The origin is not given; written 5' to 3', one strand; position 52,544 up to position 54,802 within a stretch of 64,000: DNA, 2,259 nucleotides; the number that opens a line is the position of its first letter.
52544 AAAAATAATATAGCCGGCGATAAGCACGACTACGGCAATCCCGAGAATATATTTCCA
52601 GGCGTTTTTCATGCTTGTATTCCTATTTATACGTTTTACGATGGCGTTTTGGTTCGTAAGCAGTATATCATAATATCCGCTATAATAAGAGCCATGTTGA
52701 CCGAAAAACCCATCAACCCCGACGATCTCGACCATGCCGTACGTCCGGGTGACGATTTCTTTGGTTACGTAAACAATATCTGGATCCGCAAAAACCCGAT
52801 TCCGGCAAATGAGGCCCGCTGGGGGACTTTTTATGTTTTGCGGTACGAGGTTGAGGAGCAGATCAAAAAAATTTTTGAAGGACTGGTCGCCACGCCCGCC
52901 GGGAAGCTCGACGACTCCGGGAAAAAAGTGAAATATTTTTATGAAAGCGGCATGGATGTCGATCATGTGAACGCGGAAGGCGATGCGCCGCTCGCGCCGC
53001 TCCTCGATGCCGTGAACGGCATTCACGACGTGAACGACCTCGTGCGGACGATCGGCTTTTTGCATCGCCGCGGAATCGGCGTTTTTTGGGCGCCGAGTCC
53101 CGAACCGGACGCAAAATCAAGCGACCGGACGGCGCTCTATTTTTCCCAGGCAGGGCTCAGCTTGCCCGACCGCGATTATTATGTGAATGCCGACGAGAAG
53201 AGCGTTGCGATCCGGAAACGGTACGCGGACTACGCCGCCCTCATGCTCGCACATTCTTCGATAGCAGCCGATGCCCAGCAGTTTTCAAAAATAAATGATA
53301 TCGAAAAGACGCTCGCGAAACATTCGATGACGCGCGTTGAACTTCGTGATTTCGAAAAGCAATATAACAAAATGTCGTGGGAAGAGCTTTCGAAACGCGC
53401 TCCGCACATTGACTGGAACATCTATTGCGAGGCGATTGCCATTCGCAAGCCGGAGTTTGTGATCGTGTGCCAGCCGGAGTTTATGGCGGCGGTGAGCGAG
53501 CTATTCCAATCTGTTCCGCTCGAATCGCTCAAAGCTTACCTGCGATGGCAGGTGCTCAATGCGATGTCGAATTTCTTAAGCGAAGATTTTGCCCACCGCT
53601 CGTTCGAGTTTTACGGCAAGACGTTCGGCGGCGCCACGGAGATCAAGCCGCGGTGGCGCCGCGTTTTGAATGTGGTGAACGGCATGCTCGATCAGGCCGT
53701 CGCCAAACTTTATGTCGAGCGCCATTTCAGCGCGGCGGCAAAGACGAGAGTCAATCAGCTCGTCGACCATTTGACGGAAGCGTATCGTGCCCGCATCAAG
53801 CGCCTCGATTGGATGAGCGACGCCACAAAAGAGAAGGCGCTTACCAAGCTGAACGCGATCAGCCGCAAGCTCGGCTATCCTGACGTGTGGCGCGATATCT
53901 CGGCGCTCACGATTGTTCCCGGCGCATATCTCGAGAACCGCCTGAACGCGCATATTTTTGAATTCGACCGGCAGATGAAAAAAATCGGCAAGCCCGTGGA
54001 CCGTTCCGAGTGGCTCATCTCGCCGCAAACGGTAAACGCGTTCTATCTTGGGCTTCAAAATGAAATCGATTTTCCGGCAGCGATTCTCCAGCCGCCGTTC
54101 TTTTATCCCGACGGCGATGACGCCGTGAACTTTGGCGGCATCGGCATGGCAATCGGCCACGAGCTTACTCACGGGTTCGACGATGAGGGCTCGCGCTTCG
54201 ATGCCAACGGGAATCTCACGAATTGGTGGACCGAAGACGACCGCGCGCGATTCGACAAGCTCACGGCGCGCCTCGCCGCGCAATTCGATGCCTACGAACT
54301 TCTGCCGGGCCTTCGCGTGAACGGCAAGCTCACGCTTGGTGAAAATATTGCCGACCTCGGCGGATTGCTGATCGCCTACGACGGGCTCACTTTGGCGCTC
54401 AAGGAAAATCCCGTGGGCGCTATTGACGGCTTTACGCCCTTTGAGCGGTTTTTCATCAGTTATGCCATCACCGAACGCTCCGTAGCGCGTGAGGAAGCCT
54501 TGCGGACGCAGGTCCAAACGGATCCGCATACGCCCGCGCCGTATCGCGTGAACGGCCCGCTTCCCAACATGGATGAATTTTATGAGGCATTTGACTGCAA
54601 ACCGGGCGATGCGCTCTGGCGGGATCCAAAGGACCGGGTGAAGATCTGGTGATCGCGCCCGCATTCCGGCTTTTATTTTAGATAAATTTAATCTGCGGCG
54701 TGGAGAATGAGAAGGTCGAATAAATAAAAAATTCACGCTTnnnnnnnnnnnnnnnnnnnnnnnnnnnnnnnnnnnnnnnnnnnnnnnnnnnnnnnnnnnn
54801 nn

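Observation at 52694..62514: Three secreted peptidases of unusual families (M13, S53 sedolisin, G1 eqolisin) in one neighbourhood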

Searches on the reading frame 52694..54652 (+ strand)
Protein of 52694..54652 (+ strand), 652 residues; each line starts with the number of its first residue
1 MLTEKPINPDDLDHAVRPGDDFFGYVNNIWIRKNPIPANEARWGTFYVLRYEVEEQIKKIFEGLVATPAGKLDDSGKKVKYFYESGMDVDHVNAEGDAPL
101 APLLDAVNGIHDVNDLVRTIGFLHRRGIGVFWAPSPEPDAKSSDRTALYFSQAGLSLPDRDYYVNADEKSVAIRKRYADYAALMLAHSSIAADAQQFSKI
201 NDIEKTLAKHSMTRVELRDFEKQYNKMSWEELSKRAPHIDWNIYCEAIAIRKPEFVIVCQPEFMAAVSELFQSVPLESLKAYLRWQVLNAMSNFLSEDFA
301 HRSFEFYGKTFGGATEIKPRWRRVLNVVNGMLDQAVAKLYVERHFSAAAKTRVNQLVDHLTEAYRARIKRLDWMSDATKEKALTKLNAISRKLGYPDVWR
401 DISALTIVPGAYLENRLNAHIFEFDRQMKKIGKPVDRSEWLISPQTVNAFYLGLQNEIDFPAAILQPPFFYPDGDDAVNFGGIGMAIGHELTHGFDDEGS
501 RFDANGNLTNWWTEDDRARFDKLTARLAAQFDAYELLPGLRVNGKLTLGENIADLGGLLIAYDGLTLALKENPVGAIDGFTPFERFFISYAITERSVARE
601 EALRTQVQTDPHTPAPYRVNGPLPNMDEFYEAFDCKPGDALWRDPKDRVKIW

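Call 3: search_protein_families(library=pfam, proteins=[window:52694-54652:+], max_evalue=0.01)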
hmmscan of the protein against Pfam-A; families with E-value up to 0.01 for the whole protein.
window:52694-54652:+ (652 aa): 2 families
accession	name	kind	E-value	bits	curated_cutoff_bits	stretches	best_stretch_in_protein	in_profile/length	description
PF05649.18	Peptidase_M13_N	-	2.2e-117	393.2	32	1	18-396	1-381/381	Peptidase family M13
PF01431.27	Peptidase_M13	-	1.2e-63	214.9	24.5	1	448-649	1-205/205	Peptidase family M13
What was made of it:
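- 52694..54652 (+): M13 (PepO-type) zinc oligoendopeptidase, 652 aa, no signal peptide; most likely cytoplasmic. Pfam M13_N 2e-117 and M13 1e-63 (call 3).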

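Call 4: search_protein_families(library=ncbifam, proteins=[window:52694-54652:+], max_evalue=0.01)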
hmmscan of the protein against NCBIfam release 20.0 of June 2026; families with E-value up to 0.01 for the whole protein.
window:52694-54652:+ (652 aa): 1 family
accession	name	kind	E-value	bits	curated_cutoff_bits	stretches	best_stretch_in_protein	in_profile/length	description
NF052391.1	endpepPepOLacoc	equivalog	3.9e-103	346.3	1000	1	17-652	3-627/627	endopeptidase PepO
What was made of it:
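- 52694..54652 (+): NCBIfam PepO 3.9e-103, below the equivalog cut-off (call 4).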

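Call 63: search_solved_structures(query=window:52694-54652:+, max_evalue=1e-10, show_alignments=1)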
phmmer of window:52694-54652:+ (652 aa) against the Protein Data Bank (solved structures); distinct sequences matched with E-value up to 1e-10: 14.
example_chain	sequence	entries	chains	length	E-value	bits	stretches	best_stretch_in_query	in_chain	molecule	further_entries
9eyg_A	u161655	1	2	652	1.7e-148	499.5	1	7-652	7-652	Peptidase family M13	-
9kn2_A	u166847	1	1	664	1.9e-144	486.1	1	10-652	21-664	Endopeptidase PepO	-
9fma_A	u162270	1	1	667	1.9e-144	486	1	10-652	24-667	Endopeptidase PepO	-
7k1v_A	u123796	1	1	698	8.9e-144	483.9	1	10-652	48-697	Zinc metalloprotease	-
3zuk_A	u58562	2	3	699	9.7e-144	483.7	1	10-652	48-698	ENDOPEPTIDASE, PEPTIDASE FAMILY M13 | Probable zinc metalloprotease Zmp1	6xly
3dwb_A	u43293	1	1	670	6.1e-95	322.5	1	11-652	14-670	Endothelin-converting enzyme 1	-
1dmt_A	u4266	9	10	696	8.6e-84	285.6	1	11-652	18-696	NEUTRAL ENDOPEPTIDASE | Neprilysin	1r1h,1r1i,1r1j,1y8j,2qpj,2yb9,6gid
5jmy_A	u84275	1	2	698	8.8e-84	285.6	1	11-652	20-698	Neprilysin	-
6suk_A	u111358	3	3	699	8.8e-84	285.6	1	11-652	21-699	Neprilysin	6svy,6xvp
6sh1_AAA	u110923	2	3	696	2.3e-83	284.2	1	11-652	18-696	Neprilysin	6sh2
4cth_A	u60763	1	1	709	2.3e-82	280.9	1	11-652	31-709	NEPRILYSIN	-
4xbh_A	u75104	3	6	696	2.9e-82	280.6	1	11-652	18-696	Neprilysin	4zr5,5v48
4iuw_A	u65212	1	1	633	2.6e-69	237.8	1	134-652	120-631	Neutral endopeptidase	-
6row_A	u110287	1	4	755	5.4e-35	124.4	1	427-652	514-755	Putative zinc metallopeptidase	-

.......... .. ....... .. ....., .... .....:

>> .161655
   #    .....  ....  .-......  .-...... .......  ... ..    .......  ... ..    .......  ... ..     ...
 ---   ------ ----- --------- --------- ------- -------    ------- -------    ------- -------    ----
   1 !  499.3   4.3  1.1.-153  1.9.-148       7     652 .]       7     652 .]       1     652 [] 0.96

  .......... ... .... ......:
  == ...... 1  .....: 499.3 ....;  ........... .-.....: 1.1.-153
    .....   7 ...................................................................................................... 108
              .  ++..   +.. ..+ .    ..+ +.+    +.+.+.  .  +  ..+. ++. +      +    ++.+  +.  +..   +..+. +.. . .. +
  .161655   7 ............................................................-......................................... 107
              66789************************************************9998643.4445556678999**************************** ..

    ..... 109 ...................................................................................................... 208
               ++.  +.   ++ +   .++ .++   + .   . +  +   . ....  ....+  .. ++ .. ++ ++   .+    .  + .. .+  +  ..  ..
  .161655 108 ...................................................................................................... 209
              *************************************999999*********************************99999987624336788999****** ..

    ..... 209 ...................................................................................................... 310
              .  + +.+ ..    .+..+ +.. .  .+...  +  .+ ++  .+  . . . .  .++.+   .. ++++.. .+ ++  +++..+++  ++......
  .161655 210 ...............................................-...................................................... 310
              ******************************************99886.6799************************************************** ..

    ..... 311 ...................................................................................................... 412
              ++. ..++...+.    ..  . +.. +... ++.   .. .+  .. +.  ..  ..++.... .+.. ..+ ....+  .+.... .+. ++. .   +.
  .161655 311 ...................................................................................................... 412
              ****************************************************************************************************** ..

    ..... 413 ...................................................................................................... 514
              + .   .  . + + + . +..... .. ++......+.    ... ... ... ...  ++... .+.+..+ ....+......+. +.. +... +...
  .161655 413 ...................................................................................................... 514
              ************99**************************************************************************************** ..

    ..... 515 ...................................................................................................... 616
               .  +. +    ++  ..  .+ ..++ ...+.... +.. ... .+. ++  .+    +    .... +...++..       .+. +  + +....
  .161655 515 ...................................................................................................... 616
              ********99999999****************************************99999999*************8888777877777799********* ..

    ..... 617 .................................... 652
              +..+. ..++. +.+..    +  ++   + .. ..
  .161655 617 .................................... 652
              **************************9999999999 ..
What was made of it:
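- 52694..54652 (+): End-to-end match to solved bacterial M13/PepO structures: 9eyg_A 1.7e-148, 9kn2_A and 9fma_A 1.9e-144, Zmp1 (call 63).
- On M13 neprilysin family (PepO type): 1.7e-148 to 9eyg_A (call 63).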
